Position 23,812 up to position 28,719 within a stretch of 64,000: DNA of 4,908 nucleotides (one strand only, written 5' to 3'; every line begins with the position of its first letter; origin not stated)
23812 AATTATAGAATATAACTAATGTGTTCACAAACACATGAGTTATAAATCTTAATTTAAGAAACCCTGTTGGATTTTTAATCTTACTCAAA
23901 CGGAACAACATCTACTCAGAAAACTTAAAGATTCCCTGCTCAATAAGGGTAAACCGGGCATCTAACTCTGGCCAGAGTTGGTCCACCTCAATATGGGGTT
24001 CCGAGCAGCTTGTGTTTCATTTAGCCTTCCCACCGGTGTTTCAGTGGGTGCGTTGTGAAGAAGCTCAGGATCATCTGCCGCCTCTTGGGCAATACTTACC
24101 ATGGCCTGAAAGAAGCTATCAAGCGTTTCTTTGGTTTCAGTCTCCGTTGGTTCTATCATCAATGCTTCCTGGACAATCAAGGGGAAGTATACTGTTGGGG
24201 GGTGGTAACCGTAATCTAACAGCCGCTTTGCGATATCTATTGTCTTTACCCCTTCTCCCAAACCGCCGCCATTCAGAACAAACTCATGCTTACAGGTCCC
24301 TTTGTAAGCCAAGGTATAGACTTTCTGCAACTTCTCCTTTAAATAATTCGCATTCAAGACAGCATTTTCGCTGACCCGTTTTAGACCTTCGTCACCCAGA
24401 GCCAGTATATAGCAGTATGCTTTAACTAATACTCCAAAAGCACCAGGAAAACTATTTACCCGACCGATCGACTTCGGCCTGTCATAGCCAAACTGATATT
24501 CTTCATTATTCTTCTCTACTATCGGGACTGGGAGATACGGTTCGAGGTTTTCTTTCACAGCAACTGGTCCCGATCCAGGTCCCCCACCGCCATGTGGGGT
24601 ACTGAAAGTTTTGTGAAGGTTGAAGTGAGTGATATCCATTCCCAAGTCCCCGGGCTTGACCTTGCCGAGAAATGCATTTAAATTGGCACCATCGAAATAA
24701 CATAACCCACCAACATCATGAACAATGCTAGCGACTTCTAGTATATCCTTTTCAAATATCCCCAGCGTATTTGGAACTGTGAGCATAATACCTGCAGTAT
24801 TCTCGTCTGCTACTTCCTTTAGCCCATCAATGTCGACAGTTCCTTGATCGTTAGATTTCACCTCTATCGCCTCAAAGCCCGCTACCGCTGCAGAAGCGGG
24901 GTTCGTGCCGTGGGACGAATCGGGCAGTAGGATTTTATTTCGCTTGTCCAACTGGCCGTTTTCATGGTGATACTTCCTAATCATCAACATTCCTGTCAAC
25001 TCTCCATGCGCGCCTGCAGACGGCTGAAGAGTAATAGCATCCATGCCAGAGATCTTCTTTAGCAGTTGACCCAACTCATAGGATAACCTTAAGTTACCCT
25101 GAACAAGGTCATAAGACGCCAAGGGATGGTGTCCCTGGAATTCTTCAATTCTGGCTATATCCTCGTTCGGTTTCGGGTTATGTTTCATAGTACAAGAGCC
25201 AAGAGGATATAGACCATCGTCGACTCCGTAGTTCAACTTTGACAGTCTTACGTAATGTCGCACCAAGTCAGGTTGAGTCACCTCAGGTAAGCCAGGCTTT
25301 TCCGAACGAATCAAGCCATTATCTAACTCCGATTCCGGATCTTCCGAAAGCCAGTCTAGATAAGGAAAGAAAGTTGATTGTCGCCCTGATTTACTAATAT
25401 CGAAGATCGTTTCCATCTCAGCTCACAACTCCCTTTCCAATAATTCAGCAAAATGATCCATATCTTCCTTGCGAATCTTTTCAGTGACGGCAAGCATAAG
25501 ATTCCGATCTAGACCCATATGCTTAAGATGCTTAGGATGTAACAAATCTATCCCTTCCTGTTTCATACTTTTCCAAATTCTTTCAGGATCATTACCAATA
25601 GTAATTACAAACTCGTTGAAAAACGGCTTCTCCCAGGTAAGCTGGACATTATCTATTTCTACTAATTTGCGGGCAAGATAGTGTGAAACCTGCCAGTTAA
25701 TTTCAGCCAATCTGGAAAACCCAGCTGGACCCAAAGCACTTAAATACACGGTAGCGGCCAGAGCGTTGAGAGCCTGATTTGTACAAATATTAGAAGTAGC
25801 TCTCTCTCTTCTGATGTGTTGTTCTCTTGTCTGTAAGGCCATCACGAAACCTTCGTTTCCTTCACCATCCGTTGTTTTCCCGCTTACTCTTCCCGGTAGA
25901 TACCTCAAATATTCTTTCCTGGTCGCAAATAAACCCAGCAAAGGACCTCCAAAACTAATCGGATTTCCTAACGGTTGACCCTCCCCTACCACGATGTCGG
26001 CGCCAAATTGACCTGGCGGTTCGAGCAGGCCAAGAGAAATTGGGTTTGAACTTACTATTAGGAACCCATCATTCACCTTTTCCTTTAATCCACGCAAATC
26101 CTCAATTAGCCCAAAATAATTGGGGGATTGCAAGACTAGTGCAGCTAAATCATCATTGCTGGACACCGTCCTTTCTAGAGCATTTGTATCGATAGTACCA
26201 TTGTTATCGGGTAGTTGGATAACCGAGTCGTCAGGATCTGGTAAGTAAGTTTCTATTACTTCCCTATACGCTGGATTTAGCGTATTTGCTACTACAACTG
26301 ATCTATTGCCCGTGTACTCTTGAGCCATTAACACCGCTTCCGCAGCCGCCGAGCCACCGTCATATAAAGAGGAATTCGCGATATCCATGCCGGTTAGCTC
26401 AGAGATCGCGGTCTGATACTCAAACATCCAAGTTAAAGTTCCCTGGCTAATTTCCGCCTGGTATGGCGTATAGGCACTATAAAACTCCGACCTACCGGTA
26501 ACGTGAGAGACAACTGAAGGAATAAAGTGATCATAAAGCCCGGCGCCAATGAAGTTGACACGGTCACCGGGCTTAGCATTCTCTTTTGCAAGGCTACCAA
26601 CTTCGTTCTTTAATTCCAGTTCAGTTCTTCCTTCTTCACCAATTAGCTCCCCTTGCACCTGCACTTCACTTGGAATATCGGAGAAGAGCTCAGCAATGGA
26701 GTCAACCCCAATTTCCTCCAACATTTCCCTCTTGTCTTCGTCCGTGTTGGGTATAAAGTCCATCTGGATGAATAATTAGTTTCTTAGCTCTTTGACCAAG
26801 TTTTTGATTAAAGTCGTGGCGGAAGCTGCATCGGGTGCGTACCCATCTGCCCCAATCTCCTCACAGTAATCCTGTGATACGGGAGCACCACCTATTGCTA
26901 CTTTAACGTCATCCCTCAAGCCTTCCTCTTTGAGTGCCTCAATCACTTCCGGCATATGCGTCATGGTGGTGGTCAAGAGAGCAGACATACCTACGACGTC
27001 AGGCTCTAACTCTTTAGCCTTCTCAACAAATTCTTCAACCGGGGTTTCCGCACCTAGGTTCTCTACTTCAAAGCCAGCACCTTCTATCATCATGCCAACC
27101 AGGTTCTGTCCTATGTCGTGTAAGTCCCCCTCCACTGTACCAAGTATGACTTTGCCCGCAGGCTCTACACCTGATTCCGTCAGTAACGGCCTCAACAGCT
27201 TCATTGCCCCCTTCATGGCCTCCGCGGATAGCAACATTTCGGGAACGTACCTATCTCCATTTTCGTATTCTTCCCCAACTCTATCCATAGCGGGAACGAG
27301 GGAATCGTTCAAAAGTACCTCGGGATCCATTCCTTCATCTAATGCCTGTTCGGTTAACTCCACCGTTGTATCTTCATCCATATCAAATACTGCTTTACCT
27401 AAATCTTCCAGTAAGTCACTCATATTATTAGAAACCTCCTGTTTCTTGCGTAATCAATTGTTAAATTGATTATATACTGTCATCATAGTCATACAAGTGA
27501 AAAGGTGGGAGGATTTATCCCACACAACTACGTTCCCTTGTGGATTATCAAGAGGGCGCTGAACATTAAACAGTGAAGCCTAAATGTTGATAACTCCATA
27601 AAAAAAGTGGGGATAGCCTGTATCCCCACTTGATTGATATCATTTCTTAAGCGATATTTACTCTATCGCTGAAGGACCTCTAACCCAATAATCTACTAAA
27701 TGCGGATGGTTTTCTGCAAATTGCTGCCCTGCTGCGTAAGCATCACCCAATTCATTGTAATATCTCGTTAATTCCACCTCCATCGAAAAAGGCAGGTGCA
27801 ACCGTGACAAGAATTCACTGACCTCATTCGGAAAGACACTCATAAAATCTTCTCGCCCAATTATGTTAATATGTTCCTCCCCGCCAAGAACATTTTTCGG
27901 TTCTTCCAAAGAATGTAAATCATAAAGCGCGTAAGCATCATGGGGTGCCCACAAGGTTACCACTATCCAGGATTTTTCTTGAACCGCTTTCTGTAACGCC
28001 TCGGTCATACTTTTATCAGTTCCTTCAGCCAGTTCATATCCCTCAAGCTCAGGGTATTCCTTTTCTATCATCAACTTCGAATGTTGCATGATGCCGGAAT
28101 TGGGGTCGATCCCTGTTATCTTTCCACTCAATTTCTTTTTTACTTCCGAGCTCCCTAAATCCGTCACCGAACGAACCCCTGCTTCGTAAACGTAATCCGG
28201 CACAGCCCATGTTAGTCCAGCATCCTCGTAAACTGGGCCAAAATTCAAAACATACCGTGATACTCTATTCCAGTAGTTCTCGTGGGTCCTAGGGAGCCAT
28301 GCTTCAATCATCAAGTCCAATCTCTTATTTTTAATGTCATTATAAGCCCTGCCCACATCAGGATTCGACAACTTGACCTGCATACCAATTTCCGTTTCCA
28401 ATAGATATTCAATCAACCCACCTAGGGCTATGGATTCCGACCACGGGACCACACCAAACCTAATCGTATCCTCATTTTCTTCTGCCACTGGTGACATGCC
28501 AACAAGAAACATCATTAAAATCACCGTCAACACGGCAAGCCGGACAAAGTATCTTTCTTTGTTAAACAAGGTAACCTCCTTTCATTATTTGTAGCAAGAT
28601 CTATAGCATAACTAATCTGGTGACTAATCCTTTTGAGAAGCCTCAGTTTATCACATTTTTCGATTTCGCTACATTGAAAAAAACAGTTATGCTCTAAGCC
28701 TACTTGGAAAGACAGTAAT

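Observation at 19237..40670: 21-kb single-strand cluster linking quaternary-amine uptake, B12 demethylation, folate C1 oxidation and glycine cleavage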

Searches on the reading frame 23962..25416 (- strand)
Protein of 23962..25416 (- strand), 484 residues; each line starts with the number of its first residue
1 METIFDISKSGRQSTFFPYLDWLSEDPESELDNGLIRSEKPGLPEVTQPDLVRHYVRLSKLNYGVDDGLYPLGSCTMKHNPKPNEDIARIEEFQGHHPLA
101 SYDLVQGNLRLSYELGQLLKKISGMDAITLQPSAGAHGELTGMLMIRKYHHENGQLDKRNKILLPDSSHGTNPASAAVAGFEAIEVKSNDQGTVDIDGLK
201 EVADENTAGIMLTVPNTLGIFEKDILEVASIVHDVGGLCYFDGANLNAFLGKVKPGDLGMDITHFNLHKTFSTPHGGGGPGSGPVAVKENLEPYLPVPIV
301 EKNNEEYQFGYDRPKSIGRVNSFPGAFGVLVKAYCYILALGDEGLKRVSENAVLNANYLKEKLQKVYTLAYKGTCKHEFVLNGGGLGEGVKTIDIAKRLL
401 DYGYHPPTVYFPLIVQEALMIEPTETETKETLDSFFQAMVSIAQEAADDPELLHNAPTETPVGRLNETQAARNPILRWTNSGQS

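Call 3: search_protein_families(library=pfam, proteins=[window:23962-25416:-])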
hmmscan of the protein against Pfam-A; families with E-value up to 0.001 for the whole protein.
window:23962-25416:- (484 aa): 3 families
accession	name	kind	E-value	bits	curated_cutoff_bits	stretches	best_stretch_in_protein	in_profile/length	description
PF21478.3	GcvP2_C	-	7.9e-30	103.7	27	1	349-447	2-103/122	Glycine dehydrogenase, C-terminal domain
PF02347.22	GDC-P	-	4.3e-08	32.9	26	1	106-300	106-288/429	Glycine cleavage system P-protein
PF00266.25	Aminotran_5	-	6.2e-06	25.9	21.5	1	152-276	84-207/371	Aminotransferase class-V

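Call 49: search_protein_families(library=ncbifam, proteins=[window:23962-25416:-], max_evalue=0.00001)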
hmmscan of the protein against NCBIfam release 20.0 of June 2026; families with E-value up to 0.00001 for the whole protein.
window:23962-25416:- (484 aa): 5 families
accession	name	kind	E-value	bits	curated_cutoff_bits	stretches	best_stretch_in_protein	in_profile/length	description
NF003346.0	PRK04366.1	equivalog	1.4e-219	729.8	441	1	2-478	10-487/487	aminomethyl-transferring glycine dehydrogenase subunit GcvPB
TIGR00461.1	gcvP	equivalog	1.1e-110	370.8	859.2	1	50-447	470-869/939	aminomethyl-transferring glycine dehydrogenase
NF001696.0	PRK00451.1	equivalog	4.2e-23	81.9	364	2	49-301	50-296/447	aminomethyl-transferring glycine dehydrogenase subunit GcvPA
TIGR03812.1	tyr_de_CO2_Arch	equivalog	2.3e-07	30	299.4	0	114-234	67-182/375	tyrosine decarboxylase MfnA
TIGR01979.1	sufS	subfamily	8.3e-06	24.9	475.1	0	182-276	135-227/403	SufS family cysteine desulfurase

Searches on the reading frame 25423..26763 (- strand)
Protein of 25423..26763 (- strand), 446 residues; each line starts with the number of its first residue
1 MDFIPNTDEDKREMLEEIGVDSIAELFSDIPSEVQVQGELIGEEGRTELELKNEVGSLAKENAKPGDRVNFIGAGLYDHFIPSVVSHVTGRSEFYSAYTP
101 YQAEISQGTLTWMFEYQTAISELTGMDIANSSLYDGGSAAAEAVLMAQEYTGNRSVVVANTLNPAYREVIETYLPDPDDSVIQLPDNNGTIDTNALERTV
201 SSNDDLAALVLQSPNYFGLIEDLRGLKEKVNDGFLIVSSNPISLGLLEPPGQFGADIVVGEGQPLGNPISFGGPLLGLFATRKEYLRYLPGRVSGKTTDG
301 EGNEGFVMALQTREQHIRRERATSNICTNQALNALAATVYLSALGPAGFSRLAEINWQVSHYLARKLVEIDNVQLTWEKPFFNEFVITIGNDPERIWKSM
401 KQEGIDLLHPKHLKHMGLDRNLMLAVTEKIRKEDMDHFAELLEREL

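Call 3: search_protein_families(library=pfam, proteins=[window:25423-26763:-])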
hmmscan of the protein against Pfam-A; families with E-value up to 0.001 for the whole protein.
window:25423-26763:- (446 aa): 1 family
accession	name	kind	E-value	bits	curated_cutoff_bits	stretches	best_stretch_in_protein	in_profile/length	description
PF02347.22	GDC-P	-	9.4e-122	407.4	26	1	3-439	3-426/429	Glycine cleavage system P-protein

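Call 34: find_related_loci(query=window:25423-26763:-, collection=genome_contigs, flank=10000)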
Query window:25423-26763:- (446 aa) in genome_contigs; peptide patterns used: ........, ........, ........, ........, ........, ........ (x = any residue, [..] = any of these).
188 stretches matched a pattern; 157 encode a relative of the query (tblastn E <= 1e-3); the best 80 are kept; 80 distinct loci.
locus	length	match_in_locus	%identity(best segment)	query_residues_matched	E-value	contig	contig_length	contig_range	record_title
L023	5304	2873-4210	70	1-446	0e+0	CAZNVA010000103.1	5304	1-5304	MAG TPA_asm: uncultured Thermotogae bacterium isolate ERP127260_co1_46 genome assembly, contig: NODE_7288_length_5304_co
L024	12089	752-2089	69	1-446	0e+0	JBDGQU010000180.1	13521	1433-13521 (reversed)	MAG: Candidatus Bipolaricaulia bacterium isolate DAL-Ass_33_96C0R DAL-Ass_33_96C0R_180, whole genome shotgun sequence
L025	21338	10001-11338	69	1-446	0e+0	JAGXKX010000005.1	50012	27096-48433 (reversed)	Candidatus Bipolaricaulota bacterium isolate GSL_GSL3510_1 NODE_49_length_50012_cov_39.3532, whole genome shotgun sequen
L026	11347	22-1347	69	1-442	0e+0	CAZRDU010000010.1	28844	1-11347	MAG TPA_asm: uncultured Thermotogae bacterium isolate ERP127260_co1_117 genome assembly, contig: NODE_564_length_28844_c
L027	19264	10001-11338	71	1-446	0e+0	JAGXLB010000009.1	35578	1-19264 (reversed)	Candidatus Bipolaricaulota bacterium isolate GSL_GSL3510_5 NODE_100_length_35578_cov_9.62805, whole genome shotgun seque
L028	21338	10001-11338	70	1-446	0e+0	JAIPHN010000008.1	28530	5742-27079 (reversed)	MAG: Candidatus Bipolaricaulota bacterium isolate Tobar18m-G13 Tobar18m-C483, whole genome shotgun sequence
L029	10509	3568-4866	55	1-442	2e-153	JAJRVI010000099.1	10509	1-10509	MAG: Candidatus Neomarinimicrobiota bacterium isolate Dive96_bin10.340 k141_2673260, whole genome shotgun sequence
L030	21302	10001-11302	54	1-443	4e-153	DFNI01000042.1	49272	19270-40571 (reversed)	MAG TPA_asm: Acetothermia bacterium UBA3571 UBA3571_contig_465, whole genome shotgun sequence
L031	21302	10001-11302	54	1-443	3e-152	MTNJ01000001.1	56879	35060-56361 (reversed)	MAG: Candidatus Acetothermia bacterium JdFR-48 JGI24019J35510_1000159, whole genome shotgun sequence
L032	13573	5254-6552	53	1-442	2e-150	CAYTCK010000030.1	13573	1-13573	MAG TPA_asm: uncultured Thermotogaceae bacterium isolate binchicken_co256_229 genome assembly, contig: NODE_11029_length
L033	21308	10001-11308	52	2-444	4e-150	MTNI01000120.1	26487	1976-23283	MAG: Candidatus Acetothermia bacterium JdFR-47 JGI24020J35080_1000580, whole genome shotgun sequence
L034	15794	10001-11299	53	1-442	6e-149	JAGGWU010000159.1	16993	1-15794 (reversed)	MAG: Candidatus Bipolaricaulota bacterium isolate AUK134 PB_MBMC_088_c_000000000209, whole genome shotgun sequence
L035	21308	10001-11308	51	3-445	9e-149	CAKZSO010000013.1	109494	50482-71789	MAG: Candidatus Bipolaricaulota bacterium isolate N1_Bin_METABAT__2_1 genome assembly, contig: c_000000983610, whole gen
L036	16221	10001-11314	51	3-442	9e-149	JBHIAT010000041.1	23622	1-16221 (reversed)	MAG: Candidatus Bipolaricaulia bacterium isolate K_2_bin.63 NODE_860_length_23622_cov_8.870794, whole genome shotgun seq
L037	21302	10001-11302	51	3-443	2e-146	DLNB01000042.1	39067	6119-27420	MAG TPA_asm: Acetothermia bacterium UBA7521 UBA7521_contig_4098, whole genome shotgun sequence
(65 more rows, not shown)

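Call 49: search_protein_families(library=ncbifam, proteins=[window:25423-26763:-], max_evalue=0.00001)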
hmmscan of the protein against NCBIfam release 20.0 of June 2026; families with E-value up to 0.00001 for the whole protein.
window:25423-26763:- (446 aa): 3 families
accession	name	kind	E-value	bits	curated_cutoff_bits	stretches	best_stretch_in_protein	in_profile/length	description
NF001696.0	PRK00451.1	equivalog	3.7e-171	570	364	1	1-444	2-444/447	aminomethyl-transferring glycine dehydrogenase subunit GcvPA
TIGR00461.1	gcvP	equivalog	2.1e-75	254.2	859.2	1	8-418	7-407/939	aminomethyl-transferring glycine dehydrogenase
NF003346.0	PRK04366.1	equivalog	4.6e-17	61.9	441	1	82-443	89-449/487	aminomethyl-transferring glycine dehydrogenase subunit GcvPB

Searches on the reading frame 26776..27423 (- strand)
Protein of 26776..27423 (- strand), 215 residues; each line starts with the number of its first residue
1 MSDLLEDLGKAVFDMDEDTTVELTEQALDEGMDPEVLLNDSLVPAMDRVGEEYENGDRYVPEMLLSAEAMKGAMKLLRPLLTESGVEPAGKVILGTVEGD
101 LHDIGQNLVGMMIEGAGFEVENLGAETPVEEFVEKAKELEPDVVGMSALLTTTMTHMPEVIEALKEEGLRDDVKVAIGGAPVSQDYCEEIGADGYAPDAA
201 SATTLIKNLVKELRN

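Call 3: search_protein_families(library=pfam, proteins=[window:26776-27423:-])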
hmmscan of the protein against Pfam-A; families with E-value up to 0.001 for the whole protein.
window:26776-27423:- (215 aa): 2 families
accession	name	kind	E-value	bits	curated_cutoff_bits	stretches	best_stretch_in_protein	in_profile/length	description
PF02310.24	B12-binding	-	4.9e-30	104.3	32.1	1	90-202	1-119/121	B12 binding domain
PF02607.22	B12-binding_2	-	2.1e-23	82.8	23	1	4-77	1-73/74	B12 binding domain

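Call 49: search_protein_families(library=ncbifam, proteins=[window:26776-27423:-], max_evalue=0.00001)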
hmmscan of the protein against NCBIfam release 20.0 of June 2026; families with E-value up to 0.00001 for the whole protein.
window:26776-27423:- (215 aa): 15 families
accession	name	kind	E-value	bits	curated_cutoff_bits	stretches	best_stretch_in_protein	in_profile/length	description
TIGR02370.1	pyl_corrinoid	subfamily_domain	4.1e-63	212.3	215.3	1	8-202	2-197/197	methyltransferase cognate corrinoid protein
NF047995.1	corrinoid_MtgC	exception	2.5e-61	206.9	310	1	1-210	1-213/215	glycine betaine-specific corrinoid protein MtgC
NF047996.1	corrin_MtgC_2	exception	1.1e-60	204.7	370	1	1-212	1-212/212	glycine betaine-specific corrinoid protein MtgC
NF041607.1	dimeth_corrin_MtbC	equivalog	4e-55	186.5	350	1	10-209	3-202/203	dimethylamine corrinoid protein MtbC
NF040669.1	MtaC2_Meth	equivalog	1.1e-42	146.3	450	1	7-212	45-248/267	methanol--corrinoid protein MtaC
NF040655.1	MtaC_Meth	equivalog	2.7e-40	138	420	1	4-212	35-240/253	methanol--corrinoid protein MtaC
TIGR02082.1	metH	equivalog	2.1e-38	131.7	1010.85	1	6-212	648-860/1182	methionine synthase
NF007024.0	PRK09490.1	equivalog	5e-29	100.7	1497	1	22-185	679-845/1234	methionine synthase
NF002612.0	PRK02261.1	equivalog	1.1e-14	54.1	110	1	91-181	5-94/148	methylaspartate mutase subunit S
NF052513.1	TransRegCarH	equivalog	3.1e-14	52.9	400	1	4-193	83-262/274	HTH-type transcriptional repressor CarH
TIGR00640.1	acid_CoA_mut_C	subfamily_domain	2.8e-13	50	57.45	1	92-197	5-108/132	methylmalonyl-CoA mutase C-terminal domain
NF006944.0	PRK09426.1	equivalog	1.2e-11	43.3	876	1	65-212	567-713/721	methylmalonyl-CoA mutase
NF052385.1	Lys_5_6_beta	equivalog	5.1e-11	42.7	280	1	117-212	138-236/241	lysine 5,6-aminomutase subunit beta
TIGR01501.1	MthylAspMutase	equivalog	1.4e-10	41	135.8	1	92-180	4-91/134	methylaspartate mutase subunit S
NF040743.1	ornith_mutase_E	equivalog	4.2e-10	38.2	800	1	91-214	597-727/730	D-ornithine 4,5-aminomutase subunit OraE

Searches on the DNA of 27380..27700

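Call 86: search_rna_families(source=window, start=27380, end=27700, threshold=evalue, max_evalue=1)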
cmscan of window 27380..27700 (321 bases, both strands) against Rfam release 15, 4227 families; matches with E-value up to 1: 0.
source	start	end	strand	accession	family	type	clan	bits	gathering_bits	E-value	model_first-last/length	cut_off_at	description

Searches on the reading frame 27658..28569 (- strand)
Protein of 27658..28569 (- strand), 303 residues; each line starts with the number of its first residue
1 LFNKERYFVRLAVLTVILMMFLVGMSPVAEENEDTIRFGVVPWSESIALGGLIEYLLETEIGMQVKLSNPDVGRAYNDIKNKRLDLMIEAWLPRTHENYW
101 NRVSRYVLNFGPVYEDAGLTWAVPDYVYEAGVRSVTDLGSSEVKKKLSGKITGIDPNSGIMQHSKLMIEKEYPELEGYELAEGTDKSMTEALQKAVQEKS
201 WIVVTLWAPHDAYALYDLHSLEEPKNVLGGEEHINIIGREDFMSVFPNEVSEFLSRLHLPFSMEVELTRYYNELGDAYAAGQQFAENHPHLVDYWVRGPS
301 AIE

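Call 3: search_protein_families(library=pfam, proteins=[window:27658-28569:-])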
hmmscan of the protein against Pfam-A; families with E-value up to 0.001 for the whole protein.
window:27658-28569:- (303 aa): 1 family
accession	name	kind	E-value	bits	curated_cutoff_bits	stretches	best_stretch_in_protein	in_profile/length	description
PF04069.17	OpuAC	-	1.2e-48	166.4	21.2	1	34-273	1-242/257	Substrate binding domain of ABC-type glycine betaine transport system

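Call 49: search_protein_families(library=ncbifam, proteins=[window:27658-28569:-], max_evalue=0.00001)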
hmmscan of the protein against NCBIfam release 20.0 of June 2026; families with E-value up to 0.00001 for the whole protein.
window:27658-28569:- (303 aa): 1 family
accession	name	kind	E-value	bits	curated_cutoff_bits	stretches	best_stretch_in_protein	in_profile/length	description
TIGR03414.1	ABC_choline_bnd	subfamily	4.4e-36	124.7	379.05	1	33-301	8-277/291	choline ABC transporter substrate-binding protein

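Call 64: search_solved_structures(query=window:27658-28569:-, max_evalue=0.001)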
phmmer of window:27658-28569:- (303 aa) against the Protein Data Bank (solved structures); distinct sequences matched with E-value up to 0.001: 5.
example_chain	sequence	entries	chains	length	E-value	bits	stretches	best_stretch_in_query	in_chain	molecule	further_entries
7ahc_A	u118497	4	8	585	1.2e-27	100.2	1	12-298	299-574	ABC transporter permease subunit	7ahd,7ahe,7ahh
3l6g_A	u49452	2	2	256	3.1e-27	98.9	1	43-298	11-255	Betaine ABC transporter permease and substrate binding protein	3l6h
2b4l_A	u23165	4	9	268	7.3e-21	78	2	145-299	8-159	Glycine betaine-binding protein | Glycine betaine ABC transport system glycine betaine-binding protein OpuAC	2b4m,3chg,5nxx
3tmg_A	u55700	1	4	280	1.4e-19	73.7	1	31-296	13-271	Glycine betaine, L-proline ABC transporter, glycine/betaine/L-proline-binding protein (Pro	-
2reg_A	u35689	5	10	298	4.4e-15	59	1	31-299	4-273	PUTATIVE GLYCINE BETAINE-BINDING ABC TRANSPORTER PROTEIN | PUTATIVE GLYCINE BETAINE ABC TRANSPORTER PROTEIN | Putative choline ABC transporter, periplasmic solu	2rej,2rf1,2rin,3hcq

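Call 82: search_solved_structures(query=window:27658-28569:-, max_evalue=1e-20, show_alignments=1)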
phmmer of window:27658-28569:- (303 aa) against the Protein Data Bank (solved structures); distinct sequences matched with E-value up to 1e-20: 3.
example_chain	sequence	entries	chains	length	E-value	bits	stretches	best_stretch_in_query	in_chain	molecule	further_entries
7ahc_A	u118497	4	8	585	1.2e-27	100.2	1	12-298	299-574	ABC transporter permease subunit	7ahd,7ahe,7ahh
3l6g_A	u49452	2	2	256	3.1e-27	98.9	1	43-298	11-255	Betaine ABC transporter permease and substrate binding protein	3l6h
2b4l_A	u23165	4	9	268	7.3e-21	78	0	145-299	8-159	Glycine betaine-binding protein | Glycine betaine ABC transport system glycine betaine-binding protein OpuAC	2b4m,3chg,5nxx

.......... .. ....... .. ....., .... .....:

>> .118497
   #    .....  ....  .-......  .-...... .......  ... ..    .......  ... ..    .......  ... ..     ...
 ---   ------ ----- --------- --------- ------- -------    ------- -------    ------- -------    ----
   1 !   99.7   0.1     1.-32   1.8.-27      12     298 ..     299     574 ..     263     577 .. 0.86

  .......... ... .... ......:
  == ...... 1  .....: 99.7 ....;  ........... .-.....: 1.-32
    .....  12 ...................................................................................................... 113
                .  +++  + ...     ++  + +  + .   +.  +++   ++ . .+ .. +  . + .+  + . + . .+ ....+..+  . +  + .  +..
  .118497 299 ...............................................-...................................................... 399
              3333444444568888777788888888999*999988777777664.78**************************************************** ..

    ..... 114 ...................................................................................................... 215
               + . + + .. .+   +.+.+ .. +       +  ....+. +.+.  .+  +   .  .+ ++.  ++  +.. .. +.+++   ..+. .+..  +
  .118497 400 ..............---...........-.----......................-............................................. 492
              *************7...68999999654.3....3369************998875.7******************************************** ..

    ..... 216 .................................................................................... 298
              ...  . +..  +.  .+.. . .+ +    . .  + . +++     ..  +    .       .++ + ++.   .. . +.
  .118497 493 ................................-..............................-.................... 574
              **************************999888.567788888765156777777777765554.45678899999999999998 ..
